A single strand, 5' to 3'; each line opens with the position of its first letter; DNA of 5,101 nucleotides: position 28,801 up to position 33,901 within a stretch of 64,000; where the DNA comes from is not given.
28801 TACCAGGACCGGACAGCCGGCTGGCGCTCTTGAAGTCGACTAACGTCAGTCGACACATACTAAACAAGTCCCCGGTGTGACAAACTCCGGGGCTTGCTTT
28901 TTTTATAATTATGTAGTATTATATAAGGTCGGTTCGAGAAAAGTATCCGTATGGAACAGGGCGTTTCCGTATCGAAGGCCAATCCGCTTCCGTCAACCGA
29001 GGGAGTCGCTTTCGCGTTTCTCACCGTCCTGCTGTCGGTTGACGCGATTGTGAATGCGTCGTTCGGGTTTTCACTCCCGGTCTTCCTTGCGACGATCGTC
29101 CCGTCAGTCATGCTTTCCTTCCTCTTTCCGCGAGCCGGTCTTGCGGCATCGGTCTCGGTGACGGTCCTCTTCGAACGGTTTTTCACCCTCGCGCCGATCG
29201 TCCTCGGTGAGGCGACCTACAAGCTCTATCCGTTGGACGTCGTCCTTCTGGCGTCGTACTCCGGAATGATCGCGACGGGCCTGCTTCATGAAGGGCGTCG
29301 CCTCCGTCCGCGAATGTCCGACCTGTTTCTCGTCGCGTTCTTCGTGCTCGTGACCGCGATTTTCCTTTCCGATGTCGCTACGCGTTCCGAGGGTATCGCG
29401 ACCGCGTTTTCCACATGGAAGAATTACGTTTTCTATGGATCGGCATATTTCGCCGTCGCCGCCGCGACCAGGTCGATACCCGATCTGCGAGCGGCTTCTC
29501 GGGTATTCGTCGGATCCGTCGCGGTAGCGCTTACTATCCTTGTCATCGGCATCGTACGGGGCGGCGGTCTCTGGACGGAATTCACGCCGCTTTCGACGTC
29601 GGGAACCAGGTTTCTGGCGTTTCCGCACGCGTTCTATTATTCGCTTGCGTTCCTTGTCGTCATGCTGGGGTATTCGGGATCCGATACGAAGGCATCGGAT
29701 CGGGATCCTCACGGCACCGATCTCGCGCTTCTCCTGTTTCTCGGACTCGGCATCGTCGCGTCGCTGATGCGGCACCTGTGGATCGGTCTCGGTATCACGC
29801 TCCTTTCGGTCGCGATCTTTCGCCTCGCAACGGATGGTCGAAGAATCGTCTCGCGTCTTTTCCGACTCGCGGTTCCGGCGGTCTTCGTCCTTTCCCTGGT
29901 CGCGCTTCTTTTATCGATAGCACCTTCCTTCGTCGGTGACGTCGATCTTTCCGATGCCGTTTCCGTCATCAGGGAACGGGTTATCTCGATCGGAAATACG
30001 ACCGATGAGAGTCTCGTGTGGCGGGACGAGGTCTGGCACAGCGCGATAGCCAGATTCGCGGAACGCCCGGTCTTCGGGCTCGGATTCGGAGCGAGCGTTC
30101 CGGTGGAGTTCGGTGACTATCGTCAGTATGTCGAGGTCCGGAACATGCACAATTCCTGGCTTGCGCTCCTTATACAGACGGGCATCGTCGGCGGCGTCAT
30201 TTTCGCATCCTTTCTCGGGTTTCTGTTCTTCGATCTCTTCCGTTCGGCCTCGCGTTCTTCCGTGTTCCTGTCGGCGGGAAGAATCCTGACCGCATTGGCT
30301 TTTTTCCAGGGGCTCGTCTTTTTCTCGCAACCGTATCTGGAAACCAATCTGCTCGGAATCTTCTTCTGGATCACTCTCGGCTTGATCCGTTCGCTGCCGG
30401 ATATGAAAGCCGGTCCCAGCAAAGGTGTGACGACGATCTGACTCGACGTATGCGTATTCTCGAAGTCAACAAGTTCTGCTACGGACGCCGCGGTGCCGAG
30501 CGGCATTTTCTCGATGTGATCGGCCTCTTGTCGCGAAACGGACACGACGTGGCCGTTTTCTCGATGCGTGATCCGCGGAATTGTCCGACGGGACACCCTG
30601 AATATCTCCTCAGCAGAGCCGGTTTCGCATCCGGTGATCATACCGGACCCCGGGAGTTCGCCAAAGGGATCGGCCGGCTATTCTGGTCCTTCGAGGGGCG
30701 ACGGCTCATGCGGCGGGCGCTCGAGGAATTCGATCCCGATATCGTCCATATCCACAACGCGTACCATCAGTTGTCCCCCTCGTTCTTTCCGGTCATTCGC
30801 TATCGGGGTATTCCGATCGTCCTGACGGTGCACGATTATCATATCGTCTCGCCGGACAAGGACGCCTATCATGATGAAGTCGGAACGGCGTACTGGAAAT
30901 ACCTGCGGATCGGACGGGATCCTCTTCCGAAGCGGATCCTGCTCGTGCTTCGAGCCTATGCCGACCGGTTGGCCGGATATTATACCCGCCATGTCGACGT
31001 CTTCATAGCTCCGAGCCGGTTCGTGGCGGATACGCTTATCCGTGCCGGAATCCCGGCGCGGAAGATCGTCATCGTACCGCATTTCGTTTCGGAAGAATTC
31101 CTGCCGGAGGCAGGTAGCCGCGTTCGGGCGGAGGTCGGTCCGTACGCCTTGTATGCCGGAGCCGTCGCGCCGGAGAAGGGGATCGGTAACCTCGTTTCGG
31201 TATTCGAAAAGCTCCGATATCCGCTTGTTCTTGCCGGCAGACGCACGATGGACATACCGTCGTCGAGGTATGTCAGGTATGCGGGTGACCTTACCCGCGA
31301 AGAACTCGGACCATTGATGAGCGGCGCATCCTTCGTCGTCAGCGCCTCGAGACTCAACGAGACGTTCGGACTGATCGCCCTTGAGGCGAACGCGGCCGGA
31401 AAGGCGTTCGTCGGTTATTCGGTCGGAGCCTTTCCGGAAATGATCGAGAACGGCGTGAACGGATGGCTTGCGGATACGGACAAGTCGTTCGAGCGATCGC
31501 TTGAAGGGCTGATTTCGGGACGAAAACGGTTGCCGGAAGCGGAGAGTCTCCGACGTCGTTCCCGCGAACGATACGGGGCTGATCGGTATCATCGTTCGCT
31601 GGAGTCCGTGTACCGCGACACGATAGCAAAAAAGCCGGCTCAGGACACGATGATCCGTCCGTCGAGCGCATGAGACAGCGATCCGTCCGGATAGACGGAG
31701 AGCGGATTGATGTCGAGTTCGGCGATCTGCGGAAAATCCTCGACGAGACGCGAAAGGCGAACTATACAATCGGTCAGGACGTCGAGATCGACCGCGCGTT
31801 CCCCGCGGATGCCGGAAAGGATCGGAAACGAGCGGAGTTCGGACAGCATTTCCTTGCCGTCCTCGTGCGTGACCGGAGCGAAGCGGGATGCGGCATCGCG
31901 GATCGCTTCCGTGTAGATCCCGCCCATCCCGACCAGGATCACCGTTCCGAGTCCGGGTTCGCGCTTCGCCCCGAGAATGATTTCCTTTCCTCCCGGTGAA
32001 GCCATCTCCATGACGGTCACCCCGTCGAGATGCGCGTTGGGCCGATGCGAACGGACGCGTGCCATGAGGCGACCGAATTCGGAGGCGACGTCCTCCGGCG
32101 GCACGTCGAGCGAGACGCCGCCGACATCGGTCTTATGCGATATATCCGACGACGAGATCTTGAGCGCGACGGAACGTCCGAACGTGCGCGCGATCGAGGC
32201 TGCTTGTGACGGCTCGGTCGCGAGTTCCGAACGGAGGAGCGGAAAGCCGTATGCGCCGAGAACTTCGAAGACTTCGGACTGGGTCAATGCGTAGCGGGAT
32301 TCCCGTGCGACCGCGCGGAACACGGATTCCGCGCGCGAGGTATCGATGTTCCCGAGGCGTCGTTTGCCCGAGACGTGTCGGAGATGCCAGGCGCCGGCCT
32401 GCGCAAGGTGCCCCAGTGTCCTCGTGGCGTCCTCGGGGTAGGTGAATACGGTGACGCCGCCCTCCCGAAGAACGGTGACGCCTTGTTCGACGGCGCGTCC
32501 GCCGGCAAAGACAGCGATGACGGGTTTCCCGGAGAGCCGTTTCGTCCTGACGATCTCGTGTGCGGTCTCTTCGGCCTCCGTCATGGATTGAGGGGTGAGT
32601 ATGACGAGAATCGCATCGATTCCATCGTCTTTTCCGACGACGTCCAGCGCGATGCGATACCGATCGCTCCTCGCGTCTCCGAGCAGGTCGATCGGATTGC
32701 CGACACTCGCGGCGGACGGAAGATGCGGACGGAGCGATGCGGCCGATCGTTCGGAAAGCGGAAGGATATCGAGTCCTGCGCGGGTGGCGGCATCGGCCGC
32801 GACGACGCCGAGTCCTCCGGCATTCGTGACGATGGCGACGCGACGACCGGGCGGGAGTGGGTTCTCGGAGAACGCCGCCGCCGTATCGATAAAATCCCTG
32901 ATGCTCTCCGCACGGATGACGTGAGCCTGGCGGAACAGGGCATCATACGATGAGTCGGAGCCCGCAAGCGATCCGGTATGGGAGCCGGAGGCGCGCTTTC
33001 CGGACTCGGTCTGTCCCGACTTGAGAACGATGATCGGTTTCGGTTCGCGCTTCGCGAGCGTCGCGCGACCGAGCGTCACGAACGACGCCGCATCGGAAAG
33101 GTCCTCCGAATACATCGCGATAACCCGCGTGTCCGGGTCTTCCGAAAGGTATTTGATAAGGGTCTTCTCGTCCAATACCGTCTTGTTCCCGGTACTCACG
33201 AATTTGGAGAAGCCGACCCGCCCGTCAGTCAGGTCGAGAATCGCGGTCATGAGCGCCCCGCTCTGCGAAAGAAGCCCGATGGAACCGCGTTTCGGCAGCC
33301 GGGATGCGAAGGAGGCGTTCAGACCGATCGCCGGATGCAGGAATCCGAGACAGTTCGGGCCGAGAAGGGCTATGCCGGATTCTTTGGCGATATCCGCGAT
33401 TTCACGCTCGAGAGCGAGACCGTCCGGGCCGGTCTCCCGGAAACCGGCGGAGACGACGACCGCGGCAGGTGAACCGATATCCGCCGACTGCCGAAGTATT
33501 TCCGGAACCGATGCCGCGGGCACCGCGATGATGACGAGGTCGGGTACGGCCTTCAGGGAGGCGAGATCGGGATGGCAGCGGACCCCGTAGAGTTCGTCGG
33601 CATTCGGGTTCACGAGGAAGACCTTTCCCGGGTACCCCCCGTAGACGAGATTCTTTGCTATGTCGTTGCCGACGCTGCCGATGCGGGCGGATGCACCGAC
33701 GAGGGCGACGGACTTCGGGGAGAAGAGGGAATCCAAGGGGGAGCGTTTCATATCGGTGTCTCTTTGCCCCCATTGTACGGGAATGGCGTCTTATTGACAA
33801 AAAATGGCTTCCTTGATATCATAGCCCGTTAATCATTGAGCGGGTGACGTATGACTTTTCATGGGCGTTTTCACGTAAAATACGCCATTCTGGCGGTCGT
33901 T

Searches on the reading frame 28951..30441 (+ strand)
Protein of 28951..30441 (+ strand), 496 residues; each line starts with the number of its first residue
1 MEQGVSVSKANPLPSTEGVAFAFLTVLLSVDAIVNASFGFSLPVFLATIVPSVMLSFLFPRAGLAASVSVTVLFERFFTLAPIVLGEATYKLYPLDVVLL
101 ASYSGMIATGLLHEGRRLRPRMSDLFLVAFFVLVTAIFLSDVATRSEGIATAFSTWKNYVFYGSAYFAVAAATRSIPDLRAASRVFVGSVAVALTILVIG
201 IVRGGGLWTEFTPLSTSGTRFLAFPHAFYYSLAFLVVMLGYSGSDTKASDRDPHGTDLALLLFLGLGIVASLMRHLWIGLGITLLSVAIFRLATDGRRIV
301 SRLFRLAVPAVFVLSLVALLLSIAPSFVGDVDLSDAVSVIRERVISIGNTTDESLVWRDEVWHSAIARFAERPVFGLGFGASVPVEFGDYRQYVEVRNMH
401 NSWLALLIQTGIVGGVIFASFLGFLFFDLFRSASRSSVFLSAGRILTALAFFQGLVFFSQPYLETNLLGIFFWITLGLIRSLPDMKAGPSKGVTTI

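Call 93: search_protein_families(library=pfam, proteins=[window:28951-30441:+], max_evalue=0.001)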
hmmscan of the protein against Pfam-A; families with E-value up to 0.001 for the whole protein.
window:28951-30441:+ (496 aa): 1 family
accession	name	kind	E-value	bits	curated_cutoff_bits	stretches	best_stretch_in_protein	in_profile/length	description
PF04932.20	Wzy_C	-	3.5e-15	56.5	31.7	1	260-419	2-149/149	O-Antigen ligase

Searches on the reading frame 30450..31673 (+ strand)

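Call 93: search_protein_families(library=pfam, proteins=[window:30450-31673:+], max_evalue=0.001)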
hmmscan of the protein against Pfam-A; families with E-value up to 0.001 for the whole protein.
window:30450-31673:+ (407 aa): 4 families
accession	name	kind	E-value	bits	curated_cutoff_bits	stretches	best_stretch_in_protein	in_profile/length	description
PF13439.12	Glyco_transf_4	-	1.1e-23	84.5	28.5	1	15-216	3-169/170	Glycosyltransferase Family 4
PF13579.12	Glyco_trans_4_4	-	4.2e-18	66.6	29.7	1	15-210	2-156/158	Glycosyl transferase 4-like domain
PF00534.26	Glycos_transf_1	-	6e-16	58.9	26.4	1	230-372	15-170/172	Glycosyl transferases group 1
PF13692.12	Glyco_trans_1_4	-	1.1e-15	58.6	27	1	231-352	2-137/142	Glycosyl transferases group 1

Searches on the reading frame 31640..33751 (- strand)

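Call 93: search_protein_families(library=pfam, proteins=[window:31640-33751:-], max_evalue=0.001)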
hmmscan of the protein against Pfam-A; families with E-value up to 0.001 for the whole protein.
window:31640-33751:- (703 aa): 5 families
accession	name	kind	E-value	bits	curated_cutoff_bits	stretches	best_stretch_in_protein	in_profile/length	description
PF13549.11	ATP-grasp_5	-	8.4e-69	231.7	27.6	1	481-702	2-221/221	ATP-grasp domain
PF13607.11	Succ_CoA_lig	-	3.4e-47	160.1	27.4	1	155-294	1-138/138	Succinyl-CoA ligase like flavodoxin domain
PF13380.12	CoA_binding_2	-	6.4e-24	85.1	22.8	1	13-139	1-115/116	CoA binding domain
PF19045.5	Ligase_CoA_2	-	7.7e-12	46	23.7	1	305-441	1-142/162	Ligase-CoA domain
PF02629.25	CoA_binding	-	4.2e-07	31.1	22.3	1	11-103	2-97/97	CoA binding domain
